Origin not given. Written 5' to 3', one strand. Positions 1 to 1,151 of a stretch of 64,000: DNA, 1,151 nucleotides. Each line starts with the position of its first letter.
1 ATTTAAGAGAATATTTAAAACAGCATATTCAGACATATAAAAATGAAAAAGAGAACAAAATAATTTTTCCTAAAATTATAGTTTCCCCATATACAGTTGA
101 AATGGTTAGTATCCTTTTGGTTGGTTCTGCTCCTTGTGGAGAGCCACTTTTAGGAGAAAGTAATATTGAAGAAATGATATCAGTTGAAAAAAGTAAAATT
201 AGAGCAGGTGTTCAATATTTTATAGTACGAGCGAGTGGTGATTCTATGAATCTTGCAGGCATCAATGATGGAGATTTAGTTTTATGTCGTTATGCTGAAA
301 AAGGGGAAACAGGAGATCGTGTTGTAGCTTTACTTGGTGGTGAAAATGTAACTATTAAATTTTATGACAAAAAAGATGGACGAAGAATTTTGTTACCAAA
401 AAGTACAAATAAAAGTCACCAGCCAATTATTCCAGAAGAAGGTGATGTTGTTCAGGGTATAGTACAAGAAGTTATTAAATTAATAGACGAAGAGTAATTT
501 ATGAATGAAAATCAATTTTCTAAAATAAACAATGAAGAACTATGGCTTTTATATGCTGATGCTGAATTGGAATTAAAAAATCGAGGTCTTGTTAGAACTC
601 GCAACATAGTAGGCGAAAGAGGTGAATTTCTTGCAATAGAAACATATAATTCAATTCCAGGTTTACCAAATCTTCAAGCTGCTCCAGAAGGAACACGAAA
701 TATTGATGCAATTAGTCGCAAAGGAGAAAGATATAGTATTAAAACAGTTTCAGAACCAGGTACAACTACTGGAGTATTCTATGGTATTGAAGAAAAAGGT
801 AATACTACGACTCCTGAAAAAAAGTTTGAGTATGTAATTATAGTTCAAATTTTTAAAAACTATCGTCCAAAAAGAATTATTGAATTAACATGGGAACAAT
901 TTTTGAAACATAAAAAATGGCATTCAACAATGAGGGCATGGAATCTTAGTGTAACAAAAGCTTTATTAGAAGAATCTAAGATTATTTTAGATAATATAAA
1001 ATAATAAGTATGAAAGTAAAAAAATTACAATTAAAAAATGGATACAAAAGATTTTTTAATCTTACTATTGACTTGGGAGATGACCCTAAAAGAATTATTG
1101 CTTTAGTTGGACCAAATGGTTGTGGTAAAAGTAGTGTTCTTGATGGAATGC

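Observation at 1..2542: LexA-like / unknown / OLD-family ATPase-Toprim three-gene operon: candidate SOS-linked defence or abortive-infection module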

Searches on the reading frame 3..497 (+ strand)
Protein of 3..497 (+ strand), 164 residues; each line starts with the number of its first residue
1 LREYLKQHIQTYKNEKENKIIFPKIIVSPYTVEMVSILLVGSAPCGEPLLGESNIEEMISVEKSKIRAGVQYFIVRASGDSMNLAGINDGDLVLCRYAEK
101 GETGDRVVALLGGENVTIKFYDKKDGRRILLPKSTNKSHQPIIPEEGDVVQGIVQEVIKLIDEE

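Call 4: search_protein_families(library=pfam, proteins=[window:3-497:+], max_evalue=1)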
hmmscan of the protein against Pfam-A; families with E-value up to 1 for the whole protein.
window:3-497:+ (164 aa): 2 families
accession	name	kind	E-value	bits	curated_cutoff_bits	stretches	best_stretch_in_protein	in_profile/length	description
PF00717.28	Peptidase_S24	-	3.5e-19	69.1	23.3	1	39-146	2-105/116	Peptidase S24-like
PF13082.11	DUF3931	-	0.024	15.1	25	1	13-50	16-53/66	Protein of unknown function (DUF3931)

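Call 5: search_protein_families(library=padloc, proteins=[window:3-497:+], max_evalue=1)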
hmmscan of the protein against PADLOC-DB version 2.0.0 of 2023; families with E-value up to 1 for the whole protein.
window:3-497:+ (164 aa): 0 families

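Call 6: search_protein_families(library=ncbifam, proteins=[window:3-497:+], max_evalue=1)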
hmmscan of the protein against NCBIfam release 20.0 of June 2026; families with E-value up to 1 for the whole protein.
window:3-497:+ (164 aa): 2 families
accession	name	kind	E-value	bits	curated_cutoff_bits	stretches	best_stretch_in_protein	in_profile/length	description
TIGR00498.1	lexA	equivalog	2.6e-19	69.6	110.95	1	36-159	79-200/203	transcriptional repressor LexA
NF007621.2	PRK10276.1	subfamily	3.9e-14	52.7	110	1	45-159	2-115/115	translesion error-prone DNA polymerase V autoproteolytic subunit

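Call 7: search_protein_families(library=phrogs, proteins=[window:3-497:+], max_evalue=0.1)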
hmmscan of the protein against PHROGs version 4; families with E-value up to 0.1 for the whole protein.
window:3-497:+ (164 aa): 5 families
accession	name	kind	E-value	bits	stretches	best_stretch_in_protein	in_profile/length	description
phrog_811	-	DNA, RNA and nucleotide metabolism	3.7e-17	63.2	1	38-160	14-134/140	UmuD-like protein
phrog_4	-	transcription regulation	1.7e-11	44.7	1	19-149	204-326/400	transcriptional repressor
phrog_8558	-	unknown function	2.5e-07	31.9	1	71-145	19-95/114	-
phrog_6201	-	transcription regulation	0.0016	19.3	1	69-141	25-94/121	CI-like repressor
phrog_10470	-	DNA, RNA and nucleotide metabolism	0.019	15.8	1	85-154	4-71/79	UmuD-like protein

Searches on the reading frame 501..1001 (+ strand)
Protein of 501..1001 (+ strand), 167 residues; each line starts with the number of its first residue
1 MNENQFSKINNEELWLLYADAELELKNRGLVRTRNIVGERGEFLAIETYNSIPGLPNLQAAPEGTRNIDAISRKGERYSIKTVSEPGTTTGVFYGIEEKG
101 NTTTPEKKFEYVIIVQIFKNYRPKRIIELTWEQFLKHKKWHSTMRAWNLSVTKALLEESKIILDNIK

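Call 4: search_protein_families(library=pfam, proteins=[window:501-1001:+], max_evalue=1)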
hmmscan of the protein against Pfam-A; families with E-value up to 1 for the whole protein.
window:501-1001:+ (167 aa): 1 family
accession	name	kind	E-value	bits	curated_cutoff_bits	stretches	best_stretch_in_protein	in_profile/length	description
PF22522.2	DUF6998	-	0.00038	20.8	27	1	28-126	17-93/136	Family of unknown function (DUF6998)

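Call 5: search_protein_families(library=padloc, proteins=[window:501-1001:+], max_evalue=1)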
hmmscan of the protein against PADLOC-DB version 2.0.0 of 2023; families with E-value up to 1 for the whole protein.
window:501-1001:+ (167 aa): 4 families
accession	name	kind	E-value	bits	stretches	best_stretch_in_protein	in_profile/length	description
PDLC03205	mREase_II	-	6.1e-61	203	1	7-164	10-165/172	Type II methyl-directed restriction enzyme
PDLC03204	mREase_II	-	1e-32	111.8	1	25-164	26-163/164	Type II methyl-directed restriction enzyme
PDLC03213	mREase_II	-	1.5e-25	87.7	1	13-156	21-156/201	Type II methyl-directed restriction enzyme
PDLC03212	mREase_II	-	1.9e-08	32.4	1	5-161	3-149/161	Type II methyl-directed restriction enzyme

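Call 6: search_protein_families(library=ncbifam, proteins=[window:501-1001:+], max_evalue=1)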
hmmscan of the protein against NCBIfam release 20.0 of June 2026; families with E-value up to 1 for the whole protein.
window:501-1001:+ (167 aa): 0 families

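Call 7: search_protein_families(library=phrogs, proteins=[window:501-1001:+], max_evalue=0.1)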
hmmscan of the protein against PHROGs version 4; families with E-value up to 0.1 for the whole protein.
window:501-1001:+ (167 aa): 1 family
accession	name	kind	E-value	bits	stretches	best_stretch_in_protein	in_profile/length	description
phrog_28628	-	unknown function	0.072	13.7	1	64-146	56-137/191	-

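Call 10: search_solved_structures(query=window:501-1001:+, max_evalue=10, show_alignments=2)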
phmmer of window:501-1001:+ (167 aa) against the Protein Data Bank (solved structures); distinct sequences matched with E-value up to 10: 1.
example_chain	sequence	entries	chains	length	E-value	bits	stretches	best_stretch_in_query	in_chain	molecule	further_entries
8q5m_A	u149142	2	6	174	0.025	17.3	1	7-70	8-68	Restriction endonuclease (Eco15I)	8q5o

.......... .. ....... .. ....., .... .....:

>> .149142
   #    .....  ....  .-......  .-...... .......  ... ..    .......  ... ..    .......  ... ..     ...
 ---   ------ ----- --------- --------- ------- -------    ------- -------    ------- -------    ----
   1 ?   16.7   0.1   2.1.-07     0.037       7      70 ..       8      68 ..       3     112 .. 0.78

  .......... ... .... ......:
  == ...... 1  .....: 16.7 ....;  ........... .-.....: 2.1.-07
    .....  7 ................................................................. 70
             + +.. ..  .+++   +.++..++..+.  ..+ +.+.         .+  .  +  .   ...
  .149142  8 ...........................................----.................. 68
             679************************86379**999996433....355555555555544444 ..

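Call 12: find_encoding_contigs(protein=window:501-1001:+, flank=10000, max_places=10)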
Protein window:501-1001:+ (167 aa): 1 contig read that carries it; 1 place shown.
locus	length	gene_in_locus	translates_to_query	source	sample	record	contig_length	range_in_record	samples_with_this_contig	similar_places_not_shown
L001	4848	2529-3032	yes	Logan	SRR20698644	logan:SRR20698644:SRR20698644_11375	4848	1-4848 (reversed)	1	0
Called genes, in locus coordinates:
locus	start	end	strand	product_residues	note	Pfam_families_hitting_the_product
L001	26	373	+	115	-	PF03819:MazG (weak), PF12643:MazG-like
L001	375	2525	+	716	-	PF01541:GIY-YIG (faint), PF04851:ResIII (weak), PF09848:SLFN-g3_helicase, PF00717:Peptidase_S24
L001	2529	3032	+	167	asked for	-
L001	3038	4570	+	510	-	PF02463:SMC_N, PF13175:AAA_15, PF13304:AAA_21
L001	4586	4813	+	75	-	-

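Call 26: find_homologous_proteins(query=window:501-1001:+, max_evalue=0.001)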
Query window:501-1001:+ (167 aa): 1031 proteins with E <= 0.001 among 1059 candidates; the best 120 are listed.
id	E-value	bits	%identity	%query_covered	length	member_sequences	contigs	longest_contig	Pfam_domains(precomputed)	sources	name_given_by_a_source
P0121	1.6e-105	367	100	100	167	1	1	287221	-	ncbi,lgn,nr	ncbi:MAG: hypothetical protein NT068_02150 [Candidatus Nomurabacteria bacterium]|nr:hypothetical pro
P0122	1.0e-96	339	92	99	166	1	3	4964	-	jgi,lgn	jgi:hypothetical protein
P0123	4.9e-88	311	82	99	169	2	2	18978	-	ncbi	-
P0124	4.3e-87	308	82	98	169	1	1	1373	-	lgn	-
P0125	5.4e-87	307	83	98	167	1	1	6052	-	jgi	jgi:hypothetical protein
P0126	4.2e-85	301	82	100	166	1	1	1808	-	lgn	-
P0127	5.6e-85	301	80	100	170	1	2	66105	-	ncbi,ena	-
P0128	2.8e-84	298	78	99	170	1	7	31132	-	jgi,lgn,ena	-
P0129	3.9e-84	298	82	89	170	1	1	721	-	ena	-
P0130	9.3e-84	297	77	99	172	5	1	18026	-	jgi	jgi:hypothetical protein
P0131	1.2e-83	296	81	97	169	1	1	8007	-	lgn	-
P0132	1.5e-83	296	78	99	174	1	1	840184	PF22522.3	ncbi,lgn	-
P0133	6.9e-83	294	78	98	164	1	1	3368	PF22522.3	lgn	-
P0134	9.4e-83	293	79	99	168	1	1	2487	-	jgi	jgi:hypothetical protein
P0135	1.0e-82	293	78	94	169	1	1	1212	-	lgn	-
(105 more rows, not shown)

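Call 30: search_solved_structures(query=A2, max_evalue=10, show_alignments=3)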
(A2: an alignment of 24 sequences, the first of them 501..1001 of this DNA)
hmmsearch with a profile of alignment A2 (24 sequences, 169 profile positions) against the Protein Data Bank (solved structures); distinct sequences matched with E-value up to 10: 4.
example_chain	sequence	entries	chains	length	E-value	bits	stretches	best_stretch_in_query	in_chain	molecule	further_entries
8q5m_A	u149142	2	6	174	0.00074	22.2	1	6-81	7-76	Restriction endonuclease (Eco15I)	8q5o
9ozv_A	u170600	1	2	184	0.24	14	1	124-157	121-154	LIM domain-binding protein 2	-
9bpo_A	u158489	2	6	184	0.25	14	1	124-157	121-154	LIM domain-binding protein 2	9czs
1c2y_A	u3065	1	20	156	1.9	11.1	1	98-139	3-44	PROTEIN (LUMAZINE SYNTHASE)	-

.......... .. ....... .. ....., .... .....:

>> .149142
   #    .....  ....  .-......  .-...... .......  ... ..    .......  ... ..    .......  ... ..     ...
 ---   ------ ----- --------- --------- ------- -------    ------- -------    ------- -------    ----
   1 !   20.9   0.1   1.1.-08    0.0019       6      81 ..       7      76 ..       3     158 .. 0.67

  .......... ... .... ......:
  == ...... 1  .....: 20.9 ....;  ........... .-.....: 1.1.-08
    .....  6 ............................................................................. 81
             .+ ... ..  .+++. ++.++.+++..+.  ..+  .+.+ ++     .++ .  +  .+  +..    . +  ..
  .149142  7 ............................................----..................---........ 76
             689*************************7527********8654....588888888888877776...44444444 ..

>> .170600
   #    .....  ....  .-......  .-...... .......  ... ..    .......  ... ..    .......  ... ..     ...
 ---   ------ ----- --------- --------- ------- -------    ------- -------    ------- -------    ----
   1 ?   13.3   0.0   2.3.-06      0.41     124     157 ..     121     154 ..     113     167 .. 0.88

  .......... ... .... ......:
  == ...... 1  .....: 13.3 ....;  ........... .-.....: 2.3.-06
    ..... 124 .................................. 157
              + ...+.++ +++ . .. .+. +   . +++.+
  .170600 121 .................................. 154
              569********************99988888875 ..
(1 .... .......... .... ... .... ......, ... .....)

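Call 39: find_related_loci(query=A2, collection=metagenome_contigs, flank=8000)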
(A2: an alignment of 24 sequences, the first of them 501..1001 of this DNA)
Query A2 (167 aa) in metagenome_contigs; peptide patterns used: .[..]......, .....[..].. (x = any residue, [..] = any of these).
278 stretches matched a pattern; 130 encode a relative of the query (tblastn E <= 1e-3); the best 80 are kept; 80 distinct loci.
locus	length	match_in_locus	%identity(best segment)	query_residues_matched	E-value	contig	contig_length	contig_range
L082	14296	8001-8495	82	1-165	5e-93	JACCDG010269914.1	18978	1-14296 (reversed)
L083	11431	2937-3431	78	1-165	4e-89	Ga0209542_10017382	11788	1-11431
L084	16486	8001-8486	78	2-163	2e-86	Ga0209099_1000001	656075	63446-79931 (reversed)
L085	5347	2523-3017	76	3-167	6e-86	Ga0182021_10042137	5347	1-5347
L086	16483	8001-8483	78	7-167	1e-84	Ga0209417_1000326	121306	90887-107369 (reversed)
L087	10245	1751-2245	76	1-165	3e-84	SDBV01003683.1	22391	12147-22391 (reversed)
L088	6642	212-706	75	1-165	3e-84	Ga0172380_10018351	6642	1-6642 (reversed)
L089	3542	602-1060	82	15-167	2e-83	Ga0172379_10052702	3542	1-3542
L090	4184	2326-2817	76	1-164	8e-83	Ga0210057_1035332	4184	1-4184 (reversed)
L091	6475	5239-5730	76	1-164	1e-82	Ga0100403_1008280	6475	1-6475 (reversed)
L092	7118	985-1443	80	15-167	3e-82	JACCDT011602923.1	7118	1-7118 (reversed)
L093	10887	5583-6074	74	1-164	8e-82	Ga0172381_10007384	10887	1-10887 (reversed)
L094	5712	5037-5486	79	15-164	3e-81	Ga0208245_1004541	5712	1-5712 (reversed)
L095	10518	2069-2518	79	15-164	3e-81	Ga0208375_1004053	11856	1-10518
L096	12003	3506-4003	73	1-166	3e-80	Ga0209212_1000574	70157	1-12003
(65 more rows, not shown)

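Call 57: find_encoding_contigs(protein=P0122, flank=6000, max_places=3)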
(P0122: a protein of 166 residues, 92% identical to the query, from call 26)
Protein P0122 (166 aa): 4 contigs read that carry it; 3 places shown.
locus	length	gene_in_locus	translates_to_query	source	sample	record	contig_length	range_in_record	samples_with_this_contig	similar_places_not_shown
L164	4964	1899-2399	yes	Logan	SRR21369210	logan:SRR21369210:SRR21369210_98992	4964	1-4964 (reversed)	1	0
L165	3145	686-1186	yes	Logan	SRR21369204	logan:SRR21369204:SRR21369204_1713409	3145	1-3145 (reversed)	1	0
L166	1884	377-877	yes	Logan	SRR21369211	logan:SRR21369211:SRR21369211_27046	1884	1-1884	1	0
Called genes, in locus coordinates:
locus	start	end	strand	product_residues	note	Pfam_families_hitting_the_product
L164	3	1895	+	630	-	?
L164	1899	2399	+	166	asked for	-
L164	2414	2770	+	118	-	-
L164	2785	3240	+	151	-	PF08818:DUF1801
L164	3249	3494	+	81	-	PF00581:Rhodanese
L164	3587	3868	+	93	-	PF01022:HTH_5 (weak)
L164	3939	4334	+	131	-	PF03073:TspO_MBR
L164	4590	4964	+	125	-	?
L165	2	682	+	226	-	?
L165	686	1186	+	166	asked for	-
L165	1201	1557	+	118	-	-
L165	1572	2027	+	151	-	PF08818:DUF1801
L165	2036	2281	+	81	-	PF00581:Rhodanese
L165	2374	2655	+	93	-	PF01022:HTH_5 (weak)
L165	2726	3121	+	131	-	PF03073:TspO_MBR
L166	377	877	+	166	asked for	-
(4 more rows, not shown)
